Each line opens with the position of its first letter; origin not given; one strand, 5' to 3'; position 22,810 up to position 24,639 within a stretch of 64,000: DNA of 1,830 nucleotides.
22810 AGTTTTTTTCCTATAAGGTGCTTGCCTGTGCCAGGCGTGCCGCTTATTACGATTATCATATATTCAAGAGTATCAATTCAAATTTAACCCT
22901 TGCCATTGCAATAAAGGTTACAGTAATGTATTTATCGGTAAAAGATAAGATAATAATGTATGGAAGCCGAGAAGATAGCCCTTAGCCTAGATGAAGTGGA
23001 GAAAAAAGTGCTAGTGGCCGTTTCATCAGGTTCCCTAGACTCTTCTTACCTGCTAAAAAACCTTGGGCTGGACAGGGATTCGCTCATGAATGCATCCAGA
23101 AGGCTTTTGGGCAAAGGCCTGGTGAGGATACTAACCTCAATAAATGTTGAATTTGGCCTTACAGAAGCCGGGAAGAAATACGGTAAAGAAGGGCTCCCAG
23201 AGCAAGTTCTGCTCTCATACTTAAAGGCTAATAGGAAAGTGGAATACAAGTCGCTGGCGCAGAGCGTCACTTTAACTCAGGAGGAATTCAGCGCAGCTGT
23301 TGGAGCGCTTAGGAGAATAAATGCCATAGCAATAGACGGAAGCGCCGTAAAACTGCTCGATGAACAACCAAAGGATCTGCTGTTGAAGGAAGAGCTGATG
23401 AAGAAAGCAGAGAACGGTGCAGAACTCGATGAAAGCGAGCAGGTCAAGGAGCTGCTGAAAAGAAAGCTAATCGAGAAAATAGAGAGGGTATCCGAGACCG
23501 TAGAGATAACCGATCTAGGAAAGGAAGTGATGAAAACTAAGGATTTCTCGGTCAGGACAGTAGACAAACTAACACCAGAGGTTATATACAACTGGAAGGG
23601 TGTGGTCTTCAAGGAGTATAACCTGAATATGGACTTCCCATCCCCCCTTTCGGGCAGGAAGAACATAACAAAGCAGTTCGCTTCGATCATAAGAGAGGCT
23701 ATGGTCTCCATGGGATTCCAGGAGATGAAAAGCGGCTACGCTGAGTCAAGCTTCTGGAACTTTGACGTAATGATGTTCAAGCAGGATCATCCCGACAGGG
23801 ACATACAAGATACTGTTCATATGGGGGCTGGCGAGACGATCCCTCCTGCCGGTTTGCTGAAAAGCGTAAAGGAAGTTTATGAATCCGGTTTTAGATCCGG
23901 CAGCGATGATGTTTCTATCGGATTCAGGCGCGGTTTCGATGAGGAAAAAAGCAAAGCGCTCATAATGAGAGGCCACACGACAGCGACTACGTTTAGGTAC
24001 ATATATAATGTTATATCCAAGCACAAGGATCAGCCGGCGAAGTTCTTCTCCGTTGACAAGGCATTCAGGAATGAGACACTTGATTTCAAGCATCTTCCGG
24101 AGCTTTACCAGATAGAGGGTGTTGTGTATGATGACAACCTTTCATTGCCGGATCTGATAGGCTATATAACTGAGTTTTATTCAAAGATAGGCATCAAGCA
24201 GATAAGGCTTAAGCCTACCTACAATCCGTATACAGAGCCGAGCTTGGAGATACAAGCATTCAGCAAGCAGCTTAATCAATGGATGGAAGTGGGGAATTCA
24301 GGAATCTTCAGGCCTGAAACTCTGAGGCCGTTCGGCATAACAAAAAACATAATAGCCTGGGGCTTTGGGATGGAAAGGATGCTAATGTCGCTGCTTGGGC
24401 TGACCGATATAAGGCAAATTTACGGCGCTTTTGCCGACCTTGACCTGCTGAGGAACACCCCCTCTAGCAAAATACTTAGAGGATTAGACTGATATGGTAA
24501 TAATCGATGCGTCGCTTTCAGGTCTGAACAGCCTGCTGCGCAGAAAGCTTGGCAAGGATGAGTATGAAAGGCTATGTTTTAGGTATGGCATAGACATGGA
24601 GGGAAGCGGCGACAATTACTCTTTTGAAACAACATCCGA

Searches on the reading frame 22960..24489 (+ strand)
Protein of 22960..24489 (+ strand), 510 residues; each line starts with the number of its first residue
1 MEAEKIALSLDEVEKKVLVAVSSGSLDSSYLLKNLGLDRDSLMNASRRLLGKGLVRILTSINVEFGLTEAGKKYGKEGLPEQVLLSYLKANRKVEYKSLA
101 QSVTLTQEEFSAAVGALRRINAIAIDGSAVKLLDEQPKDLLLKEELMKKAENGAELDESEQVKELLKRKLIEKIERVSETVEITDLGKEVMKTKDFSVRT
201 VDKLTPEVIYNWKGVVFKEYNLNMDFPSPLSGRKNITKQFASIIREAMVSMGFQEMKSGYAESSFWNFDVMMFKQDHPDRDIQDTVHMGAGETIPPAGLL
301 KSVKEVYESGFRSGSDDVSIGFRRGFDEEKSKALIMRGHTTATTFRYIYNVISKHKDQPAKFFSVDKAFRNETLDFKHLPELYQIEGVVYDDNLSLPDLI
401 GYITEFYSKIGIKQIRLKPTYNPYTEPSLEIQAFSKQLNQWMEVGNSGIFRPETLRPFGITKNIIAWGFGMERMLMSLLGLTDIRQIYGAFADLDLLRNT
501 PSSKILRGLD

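Call 17: search_protein_families(library=pfam, proteins=[window:22960-24489:+], max_evalue=0.0001)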
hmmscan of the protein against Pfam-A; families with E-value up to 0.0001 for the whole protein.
window:22960-24489:+ (510 aa): 2 families
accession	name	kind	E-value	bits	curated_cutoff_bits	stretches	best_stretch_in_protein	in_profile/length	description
PF01409.25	tRNA-synt_2d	-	3.5e-67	226.9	19.8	1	220-499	2-245/246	tRNA synthetases class II core domain (F)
PF00152.25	tRNA-synt_2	-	9e-05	22.1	25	0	361-386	93-118/308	tRNA synthetases class II (D, K and N)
